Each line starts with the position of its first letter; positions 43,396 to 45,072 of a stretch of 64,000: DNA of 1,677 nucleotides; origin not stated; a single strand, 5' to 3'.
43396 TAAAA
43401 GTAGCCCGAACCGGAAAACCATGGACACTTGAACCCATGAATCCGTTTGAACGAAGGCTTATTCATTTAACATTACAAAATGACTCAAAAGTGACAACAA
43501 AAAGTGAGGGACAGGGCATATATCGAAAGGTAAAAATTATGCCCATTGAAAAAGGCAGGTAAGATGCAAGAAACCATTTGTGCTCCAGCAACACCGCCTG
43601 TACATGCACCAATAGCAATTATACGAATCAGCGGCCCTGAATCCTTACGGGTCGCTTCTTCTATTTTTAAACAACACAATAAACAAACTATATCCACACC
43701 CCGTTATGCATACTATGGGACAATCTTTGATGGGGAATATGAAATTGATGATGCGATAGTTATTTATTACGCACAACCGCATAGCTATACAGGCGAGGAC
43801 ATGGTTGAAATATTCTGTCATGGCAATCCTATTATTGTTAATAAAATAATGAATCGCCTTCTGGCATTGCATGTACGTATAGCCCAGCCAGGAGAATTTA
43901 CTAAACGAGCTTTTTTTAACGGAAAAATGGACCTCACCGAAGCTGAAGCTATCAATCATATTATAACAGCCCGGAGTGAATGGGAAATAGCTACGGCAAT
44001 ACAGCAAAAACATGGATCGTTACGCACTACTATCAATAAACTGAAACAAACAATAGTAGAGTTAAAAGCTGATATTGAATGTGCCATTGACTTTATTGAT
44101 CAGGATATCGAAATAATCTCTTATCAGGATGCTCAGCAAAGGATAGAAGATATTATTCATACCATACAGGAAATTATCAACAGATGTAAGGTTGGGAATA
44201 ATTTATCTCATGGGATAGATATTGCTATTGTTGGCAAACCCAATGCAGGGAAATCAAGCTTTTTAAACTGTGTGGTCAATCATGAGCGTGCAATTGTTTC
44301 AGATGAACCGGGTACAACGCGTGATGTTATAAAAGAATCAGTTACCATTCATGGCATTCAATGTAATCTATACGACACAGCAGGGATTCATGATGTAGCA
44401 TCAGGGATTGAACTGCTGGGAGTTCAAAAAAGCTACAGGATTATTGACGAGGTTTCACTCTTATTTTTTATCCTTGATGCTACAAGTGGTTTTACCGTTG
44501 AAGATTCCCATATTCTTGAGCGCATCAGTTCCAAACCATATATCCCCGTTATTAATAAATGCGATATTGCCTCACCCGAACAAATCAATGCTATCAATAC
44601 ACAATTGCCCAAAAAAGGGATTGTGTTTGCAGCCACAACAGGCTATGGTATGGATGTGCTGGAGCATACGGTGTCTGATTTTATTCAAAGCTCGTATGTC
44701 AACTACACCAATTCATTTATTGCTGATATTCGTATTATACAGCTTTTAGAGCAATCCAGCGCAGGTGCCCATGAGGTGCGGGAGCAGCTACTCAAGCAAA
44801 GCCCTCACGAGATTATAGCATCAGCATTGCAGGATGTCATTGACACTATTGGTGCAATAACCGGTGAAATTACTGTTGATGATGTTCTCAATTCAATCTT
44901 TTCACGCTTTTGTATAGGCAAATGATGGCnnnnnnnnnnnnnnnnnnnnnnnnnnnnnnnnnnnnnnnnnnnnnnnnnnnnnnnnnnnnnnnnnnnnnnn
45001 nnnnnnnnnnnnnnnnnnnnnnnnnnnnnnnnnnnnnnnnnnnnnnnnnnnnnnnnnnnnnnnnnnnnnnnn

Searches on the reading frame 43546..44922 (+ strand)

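Call 83: search_protein_families(library=pfam, proteins=[window:43546-44922:+], max_evalue=0.001)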
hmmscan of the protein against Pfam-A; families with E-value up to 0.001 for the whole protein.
window:43546-44922:+ (459 aa): 6 families
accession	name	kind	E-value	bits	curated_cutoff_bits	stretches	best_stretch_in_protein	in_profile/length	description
PF12631.12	MnmE_helical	-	1.8e-43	149.6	40.1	1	130-456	1-211/211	MnmE helical domain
PF10396.14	TrmE_N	-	3.4e-42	143.8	29.8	1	10-127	1-117/117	GTP-binding protein TrmE N-terminus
PF01926.29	MMR_HSR1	-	2.9e-25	89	21.9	1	225-338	1-113/113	50S ribosome-binding GTPase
PF02421.24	FeoB_N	-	5.9e-08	32.8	27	1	225-349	2-125/156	Ferrous iron transport protein B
PF00350.29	Dynamin_N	-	3.9e-05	24.2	27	0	226-259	1-34/168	Dynamin family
PF16897.10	MMR_HSR1_Xtn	-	0.00069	20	35.2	0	329-376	55-100/106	C-terminal region of MMR_HSR1 domain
